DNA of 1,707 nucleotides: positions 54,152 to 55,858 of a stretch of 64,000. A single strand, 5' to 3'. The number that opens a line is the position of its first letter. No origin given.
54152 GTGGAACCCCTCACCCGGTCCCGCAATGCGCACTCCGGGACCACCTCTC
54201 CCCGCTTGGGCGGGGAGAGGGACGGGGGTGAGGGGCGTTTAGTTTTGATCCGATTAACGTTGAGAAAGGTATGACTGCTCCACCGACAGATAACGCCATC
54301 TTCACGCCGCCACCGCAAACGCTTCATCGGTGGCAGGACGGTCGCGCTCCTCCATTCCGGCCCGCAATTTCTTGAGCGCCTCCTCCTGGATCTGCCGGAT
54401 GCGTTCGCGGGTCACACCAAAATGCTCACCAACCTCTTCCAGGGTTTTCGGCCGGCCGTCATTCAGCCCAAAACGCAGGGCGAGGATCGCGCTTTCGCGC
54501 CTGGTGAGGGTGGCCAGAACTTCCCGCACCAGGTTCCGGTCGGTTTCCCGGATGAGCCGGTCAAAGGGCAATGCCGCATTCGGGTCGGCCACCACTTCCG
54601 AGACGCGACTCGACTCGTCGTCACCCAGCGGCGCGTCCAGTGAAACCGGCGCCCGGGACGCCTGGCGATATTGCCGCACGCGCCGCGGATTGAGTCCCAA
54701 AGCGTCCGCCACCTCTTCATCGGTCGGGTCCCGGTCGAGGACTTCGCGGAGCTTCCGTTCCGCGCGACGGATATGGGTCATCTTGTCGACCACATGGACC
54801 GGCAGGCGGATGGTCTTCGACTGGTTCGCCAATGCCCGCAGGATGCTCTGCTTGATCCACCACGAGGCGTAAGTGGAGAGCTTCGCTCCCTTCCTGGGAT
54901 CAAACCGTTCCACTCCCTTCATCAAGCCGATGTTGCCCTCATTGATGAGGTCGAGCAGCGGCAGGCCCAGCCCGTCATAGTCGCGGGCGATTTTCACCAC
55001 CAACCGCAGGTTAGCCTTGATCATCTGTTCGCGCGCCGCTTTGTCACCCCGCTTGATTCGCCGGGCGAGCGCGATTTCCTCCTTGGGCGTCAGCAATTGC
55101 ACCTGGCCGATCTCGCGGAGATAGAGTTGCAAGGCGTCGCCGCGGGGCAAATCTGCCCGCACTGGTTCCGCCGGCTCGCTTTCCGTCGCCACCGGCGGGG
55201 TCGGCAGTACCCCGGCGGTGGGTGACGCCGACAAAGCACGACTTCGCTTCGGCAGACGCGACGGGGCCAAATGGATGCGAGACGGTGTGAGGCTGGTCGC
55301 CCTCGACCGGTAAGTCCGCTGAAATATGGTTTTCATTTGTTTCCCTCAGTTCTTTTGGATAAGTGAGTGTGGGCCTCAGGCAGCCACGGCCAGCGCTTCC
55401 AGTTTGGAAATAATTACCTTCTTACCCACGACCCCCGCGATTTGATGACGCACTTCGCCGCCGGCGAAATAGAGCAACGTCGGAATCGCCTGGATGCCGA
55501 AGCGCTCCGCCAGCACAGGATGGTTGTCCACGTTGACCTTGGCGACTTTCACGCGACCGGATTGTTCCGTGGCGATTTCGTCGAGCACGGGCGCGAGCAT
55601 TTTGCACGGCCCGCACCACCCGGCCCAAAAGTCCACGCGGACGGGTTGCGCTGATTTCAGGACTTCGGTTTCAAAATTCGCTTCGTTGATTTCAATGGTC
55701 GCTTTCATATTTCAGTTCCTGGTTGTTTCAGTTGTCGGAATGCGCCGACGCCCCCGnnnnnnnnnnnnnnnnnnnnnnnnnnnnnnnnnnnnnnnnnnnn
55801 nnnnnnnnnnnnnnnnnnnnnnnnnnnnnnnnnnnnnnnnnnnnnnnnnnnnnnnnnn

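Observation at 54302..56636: Rrf2-controlled sigma70/thioredoxin module whose three products carry built-in ssrA-like degrons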

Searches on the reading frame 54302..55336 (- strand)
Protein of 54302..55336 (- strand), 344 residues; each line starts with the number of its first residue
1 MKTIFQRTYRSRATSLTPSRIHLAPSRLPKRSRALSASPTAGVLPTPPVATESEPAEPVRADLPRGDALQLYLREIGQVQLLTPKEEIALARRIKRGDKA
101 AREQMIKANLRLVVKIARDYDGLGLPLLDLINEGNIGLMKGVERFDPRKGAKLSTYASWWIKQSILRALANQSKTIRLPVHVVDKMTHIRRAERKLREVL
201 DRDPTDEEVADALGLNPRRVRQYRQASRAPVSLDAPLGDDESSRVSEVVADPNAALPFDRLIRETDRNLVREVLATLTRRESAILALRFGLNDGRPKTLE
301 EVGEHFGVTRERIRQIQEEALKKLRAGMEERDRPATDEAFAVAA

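Call 4: search_protein_families(library=pfam, proteins=[window:54302-55336:-], max_evalue=0.01)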
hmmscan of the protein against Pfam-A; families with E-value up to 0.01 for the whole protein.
window:54302-55336:- (344 aa): 5 families
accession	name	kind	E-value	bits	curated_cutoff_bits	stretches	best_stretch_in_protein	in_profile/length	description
PF04539.22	Sigma70_r3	-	1.5e-22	79.9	25.3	1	187-259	4-76/78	Sigma-70 region 3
PF04545.22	Sigma70_r4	-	8.4e-20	70.5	24.1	1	273-326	1-50/50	Sigma-70, region 4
PF04542.20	Sigma70_r2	-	9.4e-19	67.4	24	1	105-174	1-70/71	Sigma-70 region 2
PF00140.25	Sigma70_r1_2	-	1.2e-15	57.6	22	1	67-100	1-34/34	Sigma-70 factor, region 1.2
PF13518.12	HTH_28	-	0.0026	18.2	25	0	298-317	14-33/52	Helix-turn-helix domain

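Call 7: find_related_loci(query=window:54302-55336:-, collection=genome_contigs, flank=6000)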
Query window:54302-55336:- (344 aa) in genome_contigs; peptide patterns used: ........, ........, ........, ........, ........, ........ (x = any residue, [..] = any of these).
600 stretches matched a pattern (row limit reached: there are more); 535 encode a relative of the query (tblastn E <= 1e-3); the best 80 are kept; 80 distinct loci.
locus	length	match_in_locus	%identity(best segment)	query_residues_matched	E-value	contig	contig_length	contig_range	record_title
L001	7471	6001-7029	73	1-343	5e-163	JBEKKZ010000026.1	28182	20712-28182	MAG: Verrucomicrobiota bacterium isolate SPRUCE 359 SPRUCE_359_26, whole genome shotgun sequence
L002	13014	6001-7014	74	1-338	9e-161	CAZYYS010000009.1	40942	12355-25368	MAG TPA_asm: uncultured Verrucomicrobiota bacterium isolate SRP237561_co1_386 genome assembly, contig: NODE_1310_length_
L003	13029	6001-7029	74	1-343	2e-157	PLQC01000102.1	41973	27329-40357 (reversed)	MAG: Limisphaerales bacterium isolate bog_1460 73.20120700_S2X.40_contig_6164, whole genome shotgun sequence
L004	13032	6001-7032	72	1-343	5e-155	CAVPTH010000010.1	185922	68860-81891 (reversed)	MAG: uncultured Verrucomicrobiae bacterium isolate MFD00031.bin.2.36 genome assembly, contig: contig_44868, whole genome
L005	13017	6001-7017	72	1-338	1e-152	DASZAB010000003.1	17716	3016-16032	MAG TPA_asm: Verrucomicrobiia bacterium isolate SMAG_U6377 k141_819716, whole genome shotgun sequence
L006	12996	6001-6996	69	2-344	3e-149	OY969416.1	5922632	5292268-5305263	MAG: uncultured Verrucomicrobiae bacterium isolate MFD04967.bin.1.157 genome assembly, chromosome: 1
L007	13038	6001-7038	68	1-344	1e-146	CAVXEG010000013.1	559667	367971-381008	MAG: uncultured Verrucomicrobiae bacterium isolate MFD02199.bin.2.8 genome assembly, contig: contig_57526, whole genome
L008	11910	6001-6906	75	44-344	2e-146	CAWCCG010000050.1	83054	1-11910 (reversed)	MAG: uncultured Alphaproteobacteria bacterium isolate MFD05513.bin.2.78 genome assembly, contig: contig_85828, whole gen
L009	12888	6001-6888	76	48-344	3e-146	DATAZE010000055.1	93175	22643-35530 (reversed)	MAG TPA_asm: Verrucomicrobiia bacterium isolate SMAG_U5697 k141_3698832, whole genome shotgun sequence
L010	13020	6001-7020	68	1-343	4e-146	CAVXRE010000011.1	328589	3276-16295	MAG: uncultured Verrucomicrobiae bacterium isolate MFD01223.bin.1.112 genome assembly, contig: contig_46469, whole genom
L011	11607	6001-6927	70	29-338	2e-141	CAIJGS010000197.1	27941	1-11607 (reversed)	MAG: uncultured Verrucomicrobia subdivision 3 bacterium isolate Umea2p1_bin-1422 genome assembly, contig: bin-1422:197/3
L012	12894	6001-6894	77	48-344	6e-140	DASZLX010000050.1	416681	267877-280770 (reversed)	MAG TPA_asm: Verrucomicrobiia bacterium isolate SMAG_U5876 k141_3788853, whole genome shotgun sequence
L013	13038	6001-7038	67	1-344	2e-139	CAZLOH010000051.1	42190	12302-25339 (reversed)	MAG TPA_asm: uncultured Bifidobacterium sp. isolate SRP263991_co5_614 genome assembly, contig: NODE_1918_length_42190_co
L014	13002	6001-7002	68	1-344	9e-136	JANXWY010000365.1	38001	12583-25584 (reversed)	MAG: Verrucomicrobia bacterium isolate GL140_2_metabat_307_sub GL140_2_k141_2057764, whole genome shotgun sequence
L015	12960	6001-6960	66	21-344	7e-133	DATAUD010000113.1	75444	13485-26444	MAG TPA_asm: Verrucomicrobiia bacterium isolate SMAG_U5563 k141_2963776, whole genome shotgun sequence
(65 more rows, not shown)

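Call 12: search_protein_families(library=ncbifam, proteins=[window:54302-55336:-], max_evalue=0.01)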
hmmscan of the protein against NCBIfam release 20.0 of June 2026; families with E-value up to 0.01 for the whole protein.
window:54302-55336:- (344 aa): 53 families (the best 25 are shown)
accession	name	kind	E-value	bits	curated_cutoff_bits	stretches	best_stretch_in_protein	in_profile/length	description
NF004208.0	PRK05658.1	equivalog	3.5e-97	326.9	555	2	99-326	391-618/631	RNA polymerase sigma factor RpoD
NF006666.0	PRK09210.1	equivalog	7e-94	315.2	572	1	67-326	99-358/370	RNA polymerase sigma factor RpoD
TIGR02394.1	rpoS_proteo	equivalog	9e-94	314.1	378.7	1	65-331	11-277/285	RNA polymerase sigma factor RpoS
TIGR02997.1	Sig70-cyanoRpoD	subfamily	4.5e-92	308.5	384.5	2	99-325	73-298/298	RNA polymerase sigma factor, RpoD/SigA family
NF004207.0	PRK05657.1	equivalog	2.2e-89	300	394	1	65-331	54-320/329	RNA polymerase sigma factor RpoS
NF005920.0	PRK07921.1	subfamily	2e-84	283.4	464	1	98-328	88-318/328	RNA polymerase sigma factor SigB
TIGR02393.1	RpoD_Cterm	equivalog_domain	2.1e-83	279.6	354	1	101-329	1-229/238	RNA polymerase sigma factor RpoD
NF041931.2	MzaA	equivalog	2.1e-81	274.8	800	1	99-326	474-703/726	MZA anti-phage system associated sigma-70 family RNA polymerase sigma factor MzaA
NF005643.0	PRK07406.1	equivalog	6.3e-81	272.4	500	2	98-326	158-385/397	RNA polymerase sigma factor RpoD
NF004561.0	PRK05901.1-3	equivalog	8.5e-80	269.4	582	2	99-325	298-524/537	RNA polymerase sigma factor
NF004560.0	PRK05901.1-1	equivalog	5.5e-76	256.7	711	2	97-325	276-503/516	RNA polymerase sigma factor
NF004562.0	PRK05901.1-4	equivalog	7.2e-75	252.6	779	1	100-328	316-544/571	RNA polymerase sigma factor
NF005642.0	PRK07405.1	subfamily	1.9e-74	250.7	524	2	91-326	74-307/318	RNA polymerase sigma factor SigD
NF005785.0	PRK07598.1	equivalog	1.4e-73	248.1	554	2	94-326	169-400/415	RNA polymerase sigma factor SigC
NF004615.0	PRK05949.1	subfamily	2e-73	247.2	530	1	87-326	79-316/327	RNA polymerase sigma factor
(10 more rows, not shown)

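Call 14: find_homologous_proteins(query=window:54302-55336:-, max_evalue=1e-60)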
Query window:54302-55336:- (344 aa): 7964 proteins with E <= 1e-60 among 8000 candidates; the best 120 are listed.
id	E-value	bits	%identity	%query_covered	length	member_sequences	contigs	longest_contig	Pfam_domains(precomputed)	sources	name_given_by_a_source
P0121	8.8e-214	727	99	100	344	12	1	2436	PF04545.23,PF00140.26,PF04542.21,PF04539.23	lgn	-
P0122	2.0e-193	660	92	100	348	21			PF04545.23,PF00140.26,PF04542.21,PF04539.23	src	-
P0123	1.8e-191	654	99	90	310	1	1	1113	PF04545.23,PF00140.26,PF04542.21,PF04539.23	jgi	jgi:RNA polymerase primary sigma factor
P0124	5.5e-191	652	99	90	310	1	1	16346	PF04545.23,PF00140.26,PF04542.21,PF04539.23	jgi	jgi:RNA polymerase primary sigma factor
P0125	1.2e-190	651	99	90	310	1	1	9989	PF04545.23,PF00140.26,PF04542.21,PF04539.23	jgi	jgi:RNA polymerase primary sigma factor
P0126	8.7e-171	586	94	86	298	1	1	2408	PF04545.23,PF00140.26,PF04542.21,PF04539.23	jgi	jgi:RNA polymerase primary sigma factor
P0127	1.1e-170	585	94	86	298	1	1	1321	PF04545.23,PF00140.26,PF04542.21,PF04539.23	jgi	jgi:RNA polymerase primary sigma factor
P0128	1.1e-168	579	80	100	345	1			PF04545.23,PF00140.26,PF04542.21,PF04539.23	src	-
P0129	9.8e-168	576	96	82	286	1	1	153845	PF04545.23,PF00140.26,PF04542.21,PF04539.23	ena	-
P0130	7.8e-163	560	86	89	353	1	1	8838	PF04545.23,PF00140.26,PF04542.21,PF04539.23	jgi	jgi:RNA polymerase primary sigma factor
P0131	1.4e-162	559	78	100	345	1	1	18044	PF04545.23,PF00140.26,PF04542.21,PF04539.23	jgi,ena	-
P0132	2.3e-162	558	78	100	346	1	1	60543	PF04545.23,PF00140.26,PF04542.21,PF04539.23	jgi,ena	-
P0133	3.9e-162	557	77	100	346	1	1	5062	PF04545.23,PF00140.26,PF04542.21,PF04539.23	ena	-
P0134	2.7e-161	554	77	100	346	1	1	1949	PF04545.23,PF00140.26,PF04542.21,PF04539.23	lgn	-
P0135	3.7e-160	551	81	100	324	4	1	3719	PF04545.23,PF00140.26,PF04542.21,PF04539.23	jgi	jgi:RNA polymerase primary sigma factor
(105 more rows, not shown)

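Call 36: search_protein_families(library=pfam, proteins=[L014:5295-5945:+, L007:4795-5556:+], max_evalue=0.001)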
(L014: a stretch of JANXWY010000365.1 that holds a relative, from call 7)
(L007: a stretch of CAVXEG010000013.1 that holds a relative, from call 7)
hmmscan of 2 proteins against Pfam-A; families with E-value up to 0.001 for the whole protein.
L014:5295-5945:+ (216 aa): 1 family
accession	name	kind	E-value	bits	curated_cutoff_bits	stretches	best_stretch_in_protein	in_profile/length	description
PF00881.29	Nitroreductase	-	1.9e-21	77.4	23.5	1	14-192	2-167/167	Nitroreductase family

L007:4795-5556:+ (253 aa): 7 families
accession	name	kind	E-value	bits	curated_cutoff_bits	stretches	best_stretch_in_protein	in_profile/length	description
PF13561.12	adh_short_C2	-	2.1e-65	221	27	1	17-252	1-235/236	Enoyl-(Acyl carrier protein) reductase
PF00106.31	adh_short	-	2e-57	194.3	26.6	1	11-197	1-187/195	short chain dehydrogenase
PF08659.16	KR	-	3.2e-19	70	22.6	1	14-174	4-164/180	KR domain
PF23441.1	SDR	-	3.6e-06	27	27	1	7-250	4-253/258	SDR-like rossmann domain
PF08643.16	DUF1776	-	3.3e-05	23.9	25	1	98-194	102-201/294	Fungal family of unknown function (DUF1776)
PF01370.27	Epimerase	-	7.4e-05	22.7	20.9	1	14-178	2-161/240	NAD dependent epimerase/dehydratase family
PF02882.25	THF_DHG_CYH_C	-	0.00028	20.7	27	0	4-67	30-95/160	Tetrahydrofolate dehydrogenase/cyclohydrolase, NAD(P)-binding domain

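Call 53: predict_structure(alignment_id=A2)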
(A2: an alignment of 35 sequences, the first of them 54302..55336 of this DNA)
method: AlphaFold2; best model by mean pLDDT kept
length: 344 residues; sequences in the alignment: 35
mean_pLDDT: 69.5   pTM: 0.50
mean pLDDT of the five models: 69.5, 68.5, 67.0, 65.4, 60.4
residues with pLDDT >= 90: 74; 70-90: 139; 50-70: 29; < 50: 102
segments of 3 or more residues with pLDDT < 50: 1-66, 239-262, 334-344
pLDDT, mean of each block of 10 residues (from residue 1): 36 36 34 29 32 33 55 82 89 92 92 91 85 95 88 89 89 66 83 90 92 86 77 52 45 42 58 77 84 82 90 86 74 44 35
secondary structure, 60 per line:
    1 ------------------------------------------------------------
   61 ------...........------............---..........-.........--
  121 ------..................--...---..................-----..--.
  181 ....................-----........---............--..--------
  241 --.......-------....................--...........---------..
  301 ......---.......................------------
elements in order: H67-77 H84-95 H99-108 H110-118 H127-144 H153-170 H180-200 H206-213 H217-228 H243-249 H257-276 H279-289 H299-306 H310-332

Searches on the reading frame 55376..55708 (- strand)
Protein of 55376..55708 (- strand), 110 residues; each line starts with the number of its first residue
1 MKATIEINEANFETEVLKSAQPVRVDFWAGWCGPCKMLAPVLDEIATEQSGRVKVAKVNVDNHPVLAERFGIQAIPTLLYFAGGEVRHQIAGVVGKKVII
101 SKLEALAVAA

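Call 4: search_protein_families(library=pfam, proteins=[window:55376-55708:-], max_evalue=0.01)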
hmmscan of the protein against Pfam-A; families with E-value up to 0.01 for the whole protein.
window:55376-55708:- (110 aa): 10 families
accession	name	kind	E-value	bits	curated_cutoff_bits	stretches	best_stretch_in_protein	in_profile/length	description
PF00085.26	Thioredoxin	-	1.8e-29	102.2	23.5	1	4-104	2-102/103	Thioredoxin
PF13098.12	Thioredoxin_2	-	3.6e-07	30.9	27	1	18-98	3-99/104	Thioredoxin-like domain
PF07449.17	HyaE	-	4.6e-05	23.9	22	1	41-93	49-102/108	Hydrogenase-1 expression protein HyaE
PF13905.12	Thioredoxin_8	-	8.5e-05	23.3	27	1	22-62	3-45/94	Thioredoxin-like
PF07689.18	KaiB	-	0.0004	20.5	27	1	45-79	21-56/82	KaiB domain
PF14595.12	Thioredoxin_9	-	0.00079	19.8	25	1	27-81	48-104/129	Thioredoxin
PF08534.16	Redoxin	-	0.0011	19.2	26.6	1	22-65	30-75/148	Redoxin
PF13728.12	TraF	-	0.0036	17.6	23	1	27-83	136-201/224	F plasmid transfer operon protein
PF05768.20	Glrx-like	-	0.005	17.6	26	1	32-80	10-55/77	Glutaredoxin-like domain (DUF836)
PF13192.12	Thioredoxin_3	-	0.0057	17.1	24.8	1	30-88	9-61/76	Thioredoxin domain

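Call 12: search_protein_families(library=ncbifam, proteins=[window:55376-55708:-], max_evalue=0.01)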
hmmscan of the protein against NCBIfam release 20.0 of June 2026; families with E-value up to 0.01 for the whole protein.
window:55376-55708:- (110 aa): 17 families
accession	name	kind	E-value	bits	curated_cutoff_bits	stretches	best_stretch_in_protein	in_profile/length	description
TIGR01068.1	thioredoxin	equivalog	2.6e-33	114.2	96.8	1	8-104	2-98/101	thioredoxin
NF006898.0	PRK09381.1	equivalog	1.4e-30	105.9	138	1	5-99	6-100/109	thioredoxin TrxA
NF008229.0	PRK10996.1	equivalog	3.1e-25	88.5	125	1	5-98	38-130/141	thioredoxin TrxC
TIGR01126.1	pdi_dom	equivalog_domain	5.1e-19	68.5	107.2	1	7-90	1-88/105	protein disulfide-isomerase domain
NF047697.1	ThioredTrxAClost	equivalog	3.9e-16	59.1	140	1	5-91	2-88/105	thioredoxin TrxA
TIGR01130.1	ER_PDI_fam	subfamily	6e-16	59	344.25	1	4-99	3-100/476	protein disulfide-isomerase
TIGR00385.1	dsbE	subfamily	1.4e-08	34.5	123.15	1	10-59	53-99/173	DsbE family thiol:disulfide interchange protein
TIGR00411.1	redox_disulf_1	equivalog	8e-07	29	92.75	1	30-79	9-58/82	MJ0307 family thioredoxin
NF041202.1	StoA_CxxC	exception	1e-06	28.7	210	1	18-62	50-94/163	endospore biogenesis thiol-disulfide oxidoreductase StoA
NF002854.0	PRK03147.1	subfamily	1.8e-06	28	170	1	8-70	51-113/176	thiol-disulfide oxidoreductase ResA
NF045694.1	seleno_TsoB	exception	4.3e-06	25.1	805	1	15-82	469-544/572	rhodanese/DsbD fusion-like selenoprotein TsoB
NF047696.1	ThlDiSintTplARhiz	equivalog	4.8e-06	26.5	230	1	23-62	100-140/219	thiol:disulfide interchange protein TlpA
NF001419.0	PRK00293.1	subfamily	0.00034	19.3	330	1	18-95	475-558/574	protein-disulfide reductase DsbD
NF011941.0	PRK15412.1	equivalog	0.00043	19.9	359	1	10-48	58-96/185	thiol:disulfide interchange protein DsbE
NF008563.0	PRK11509.1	equivalog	0.0025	17.8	210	1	37-101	57-118/132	hydrogenase-1 operon protein HyaE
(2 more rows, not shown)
